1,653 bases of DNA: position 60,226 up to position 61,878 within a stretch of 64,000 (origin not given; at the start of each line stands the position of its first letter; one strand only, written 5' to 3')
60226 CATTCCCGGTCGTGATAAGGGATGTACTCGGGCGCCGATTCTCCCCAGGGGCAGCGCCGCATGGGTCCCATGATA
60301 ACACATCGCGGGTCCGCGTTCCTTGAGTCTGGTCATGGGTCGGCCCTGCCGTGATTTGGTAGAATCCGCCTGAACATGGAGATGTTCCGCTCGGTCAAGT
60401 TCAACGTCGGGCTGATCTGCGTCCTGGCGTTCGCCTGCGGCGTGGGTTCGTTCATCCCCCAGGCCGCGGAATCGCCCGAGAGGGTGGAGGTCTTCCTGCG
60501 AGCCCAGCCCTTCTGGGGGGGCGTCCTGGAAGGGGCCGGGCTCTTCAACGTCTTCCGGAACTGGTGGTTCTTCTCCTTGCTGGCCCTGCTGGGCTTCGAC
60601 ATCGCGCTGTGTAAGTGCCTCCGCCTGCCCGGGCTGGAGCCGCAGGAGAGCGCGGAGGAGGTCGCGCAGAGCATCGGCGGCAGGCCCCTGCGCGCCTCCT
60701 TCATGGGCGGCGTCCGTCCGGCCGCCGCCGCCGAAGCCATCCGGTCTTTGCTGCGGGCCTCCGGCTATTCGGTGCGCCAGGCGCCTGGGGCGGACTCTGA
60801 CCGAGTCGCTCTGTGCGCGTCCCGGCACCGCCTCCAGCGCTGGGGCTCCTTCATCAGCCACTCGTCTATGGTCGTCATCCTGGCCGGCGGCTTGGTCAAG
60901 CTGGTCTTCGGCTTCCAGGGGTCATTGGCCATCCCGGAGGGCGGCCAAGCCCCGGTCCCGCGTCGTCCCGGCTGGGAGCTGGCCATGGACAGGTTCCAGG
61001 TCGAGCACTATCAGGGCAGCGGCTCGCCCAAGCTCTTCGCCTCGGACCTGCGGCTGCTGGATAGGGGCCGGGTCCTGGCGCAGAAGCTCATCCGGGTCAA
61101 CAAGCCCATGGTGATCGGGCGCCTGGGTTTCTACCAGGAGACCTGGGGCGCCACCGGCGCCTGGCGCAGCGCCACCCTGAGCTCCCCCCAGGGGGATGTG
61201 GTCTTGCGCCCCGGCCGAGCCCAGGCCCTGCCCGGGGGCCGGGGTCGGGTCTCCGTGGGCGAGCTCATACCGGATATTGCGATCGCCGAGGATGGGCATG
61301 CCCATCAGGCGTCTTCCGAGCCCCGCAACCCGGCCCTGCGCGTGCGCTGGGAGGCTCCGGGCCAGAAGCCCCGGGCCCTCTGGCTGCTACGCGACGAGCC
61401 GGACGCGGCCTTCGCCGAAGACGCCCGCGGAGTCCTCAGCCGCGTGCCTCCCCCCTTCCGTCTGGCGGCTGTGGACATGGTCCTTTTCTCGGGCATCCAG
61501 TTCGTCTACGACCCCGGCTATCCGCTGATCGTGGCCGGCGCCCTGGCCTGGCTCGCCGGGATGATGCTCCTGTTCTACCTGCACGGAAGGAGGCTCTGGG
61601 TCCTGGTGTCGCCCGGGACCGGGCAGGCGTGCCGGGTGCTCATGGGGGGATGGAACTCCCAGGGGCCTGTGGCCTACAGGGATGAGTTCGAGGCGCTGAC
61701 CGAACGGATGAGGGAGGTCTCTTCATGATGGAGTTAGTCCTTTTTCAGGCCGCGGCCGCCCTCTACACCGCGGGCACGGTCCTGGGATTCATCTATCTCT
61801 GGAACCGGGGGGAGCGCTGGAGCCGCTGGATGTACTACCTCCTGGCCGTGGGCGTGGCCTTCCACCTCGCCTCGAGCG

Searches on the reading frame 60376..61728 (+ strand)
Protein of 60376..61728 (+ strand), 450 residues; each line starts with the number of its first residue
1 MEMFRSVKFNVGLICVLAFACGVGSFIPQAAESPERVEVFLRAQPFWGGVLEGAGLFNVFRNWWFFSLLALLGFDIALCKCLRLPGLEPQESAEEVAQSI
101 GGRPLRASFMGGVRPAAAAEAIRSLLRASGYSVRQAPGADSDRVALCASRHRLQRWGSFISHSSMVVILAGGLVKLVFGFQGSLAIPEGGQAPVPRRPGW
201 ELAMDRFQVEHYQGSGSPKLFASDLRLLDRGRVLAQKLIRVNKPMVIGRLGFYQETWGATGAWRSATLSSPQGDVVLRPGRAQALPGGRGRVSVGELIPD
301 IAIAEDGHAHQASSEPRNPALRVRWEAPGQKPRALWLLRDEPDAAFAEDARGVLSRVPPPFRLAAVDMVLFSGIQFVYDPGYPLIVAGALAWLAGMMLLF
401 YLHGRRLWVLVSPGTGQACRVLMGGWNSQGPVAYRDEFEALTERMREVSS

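Call 87: search_protein_families(library=pfam, proteins=[window:60376-61728:+], max_evalue=0.0001)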
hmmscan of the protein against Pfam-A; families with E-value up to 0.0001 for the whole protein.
window:60376-61728:+ (450 aa): 1 family
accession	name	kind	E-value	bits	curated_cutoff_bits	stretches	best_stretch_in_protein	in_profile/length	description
PF05140.19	ResB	-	1.4e-61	209.2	24.6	1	7-439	1-486/486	ResB-like family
